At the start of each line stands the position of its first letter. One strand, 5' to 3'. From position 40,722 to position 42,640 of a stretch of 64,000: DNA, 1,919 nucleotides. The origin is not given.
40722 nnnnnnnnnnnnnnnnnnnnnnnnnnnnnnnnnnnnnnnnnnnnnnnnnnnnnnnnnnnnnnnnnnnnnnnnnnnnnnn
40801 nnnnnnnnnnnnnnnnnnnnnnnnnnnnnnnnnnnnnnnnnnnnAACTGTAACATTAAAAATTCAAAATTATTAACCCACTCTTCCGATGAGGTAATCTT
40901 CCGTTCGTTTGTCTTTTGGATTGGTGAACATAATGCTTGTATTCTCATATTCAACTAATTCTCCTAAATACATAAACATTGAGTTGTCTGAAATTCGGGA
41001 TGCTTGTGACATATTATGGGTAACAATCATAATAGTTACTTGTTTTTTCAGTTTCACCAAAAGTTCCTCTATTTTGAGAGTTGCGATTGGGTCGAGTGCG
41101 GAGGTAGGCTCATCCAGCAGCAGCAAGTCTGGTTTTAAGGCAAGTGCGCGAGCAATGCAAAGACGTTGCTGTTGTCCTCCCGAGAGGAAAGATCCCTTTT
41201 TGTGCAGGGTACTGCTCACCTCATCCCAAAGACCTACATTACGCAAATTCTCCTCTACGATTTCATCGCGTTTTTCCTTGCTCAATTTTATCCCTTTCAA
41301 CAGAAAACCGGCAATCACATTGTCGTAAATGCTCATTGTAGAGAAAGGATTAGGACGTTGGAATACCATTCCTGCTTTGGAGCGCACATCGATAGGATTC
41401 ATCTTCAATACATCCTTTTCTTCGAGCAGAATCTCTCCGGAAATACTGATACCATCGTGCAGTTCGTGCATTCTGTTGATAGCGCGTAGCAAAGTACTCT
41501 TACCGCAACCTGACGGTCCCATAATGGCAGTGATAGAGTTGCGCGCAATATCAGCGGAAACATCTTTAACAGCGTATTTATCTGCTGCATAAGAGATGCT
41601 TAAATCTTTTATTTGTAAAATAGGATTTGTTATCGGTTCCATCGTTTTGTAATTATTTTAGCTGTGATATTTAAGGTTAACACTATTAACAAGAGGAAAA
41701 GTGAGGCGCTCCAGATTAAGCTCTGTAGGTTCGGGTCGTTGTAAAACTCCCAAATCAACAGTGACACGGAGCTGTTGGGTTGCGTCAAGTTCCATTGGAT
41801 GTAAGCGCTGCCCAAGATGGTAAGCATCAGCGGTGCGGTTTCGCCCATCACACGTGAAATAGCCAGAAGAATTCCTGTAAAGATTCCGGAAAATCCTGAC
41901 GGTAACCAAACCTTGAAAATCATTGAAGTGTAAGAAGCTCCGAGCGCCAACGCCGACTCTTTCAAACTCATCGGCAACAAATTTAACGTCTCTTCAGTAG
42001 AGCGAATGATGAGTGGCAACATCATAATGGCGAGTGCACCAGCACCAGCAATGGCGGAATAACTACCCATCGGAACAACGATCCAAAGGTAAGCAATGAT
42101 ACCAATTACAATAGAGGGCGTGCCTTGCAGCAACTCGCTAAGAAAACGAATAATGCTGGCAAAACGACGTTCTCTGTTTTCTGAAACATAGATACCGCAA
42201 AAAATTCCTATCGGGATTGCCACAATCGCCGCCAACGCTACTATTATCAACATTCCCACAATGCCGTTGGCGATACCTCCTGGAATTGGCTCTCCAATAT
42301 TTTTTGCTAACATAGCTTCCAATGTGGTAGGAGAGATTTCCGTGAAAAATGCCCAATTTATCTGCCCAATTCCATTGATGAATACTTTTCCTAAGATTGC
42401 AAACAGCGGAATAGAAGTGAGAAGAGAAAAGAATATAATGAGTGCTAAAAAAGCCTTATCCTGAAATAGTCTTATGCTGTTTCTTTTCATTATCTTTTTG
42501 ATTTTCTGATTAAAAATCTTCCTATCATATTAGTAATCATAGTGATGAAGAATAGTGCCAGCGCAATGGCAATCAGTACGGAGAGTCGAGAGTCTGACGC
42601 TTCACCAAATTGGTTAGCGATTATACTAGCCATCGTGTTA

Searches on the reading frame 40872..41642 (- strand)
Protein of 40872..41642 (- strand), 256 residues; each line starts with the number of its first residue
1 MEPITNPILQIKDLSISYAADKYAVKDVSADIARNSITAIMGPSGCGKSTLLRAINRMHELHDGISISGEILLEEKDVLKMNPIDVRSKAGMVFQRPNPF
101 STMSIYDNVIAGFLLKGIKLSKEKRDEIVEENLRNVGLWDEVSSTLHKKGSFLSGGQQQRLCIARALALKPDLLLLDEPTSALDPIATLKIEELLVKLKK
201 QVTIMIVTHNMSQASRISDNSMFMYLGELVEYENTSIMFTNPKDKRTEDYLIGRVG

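Call 7: search_protein_families(library=pfam, proteins=[window:40872-41642:-], max_evalue=0.001)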
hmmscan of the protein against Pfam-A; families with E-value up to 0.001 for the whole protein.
window:40872-41642:- (256 aa): 11 families
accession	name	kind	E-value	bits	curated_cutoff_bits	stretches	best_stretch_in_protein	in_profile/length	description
PF00005.33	ABC_tran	-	8.6e-35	120.8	25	1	25-181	1-137/137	ABC transporter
PF13304.12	AAA_21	-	1.5e-11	45.3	27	2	156-211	241-300/304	AAA domain, putative AbiEii toxin, Type IV TA system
PF02463.25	SMC_N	-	2e-09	37.7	40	1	34-217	23-205/220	RecF/RecN/SMC N terminal domain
PF09818.15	ABC_ATPase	-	2.7e-06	27.1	23.2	0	33-57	77-101/283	P-loop domain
PF13401.12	AAA_22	-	1.3e-05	26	27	1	35-135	5-81/130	AAA domain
PF13555.12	AAA_29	-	3.2e-05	24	27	1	27-56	14-43/61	P-loop containing region of AAA domain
PF03193.22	RsgA_GTPase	-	8.8e-05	22.8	30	1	21-60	93-131/174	RsgA GTPase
PF13476.12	AAA_23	-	0.00048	21.3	27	0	35-56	19-40/201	AAA domain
PF20703.3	nSTAND1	-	0.00053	20.2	27.1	1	24-54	22-52/379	Novel STAND NTPase 1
PF01637.24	ATPase_2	-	0.00057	20.2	33.2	0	34-62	19-48/225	ATPase domain predominantly from Archaea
PF13175.12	AAA_15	-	0.00086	19.5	32.1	0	25-82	14-55/374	AAA ATPase domain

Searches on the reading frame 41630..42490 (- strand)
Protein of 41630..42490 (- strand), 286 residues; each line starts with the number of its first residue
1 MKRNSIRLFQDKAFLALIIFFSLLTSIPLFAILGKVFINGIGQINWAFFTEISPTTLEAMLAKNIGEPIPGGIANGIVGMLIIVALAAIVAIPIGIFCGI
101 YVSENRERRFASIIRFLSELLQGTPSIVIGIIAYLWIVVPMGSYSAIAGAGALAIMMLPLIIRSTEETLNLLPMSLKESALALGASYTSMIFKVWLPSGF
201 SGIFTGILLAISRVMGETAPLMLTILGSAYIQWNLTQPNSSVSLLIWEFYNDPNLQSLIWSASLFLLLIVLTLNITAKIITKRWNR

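Call 7: search_protein_families(library=pfam, proteins=[window:41630-42490:-], max_evalue=0.001)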
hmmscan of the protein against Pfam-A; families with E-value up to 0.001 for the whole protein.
window:41630-42490:- (286 aa): 1 family
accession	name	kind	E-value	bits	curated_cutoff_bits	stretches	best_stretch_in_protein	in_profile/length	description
PF00528.27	BPD_transp_1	-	1.1e-18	68.1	26.4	1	92-284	2-182/184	Binding-protein-dependent transport system inner membrane component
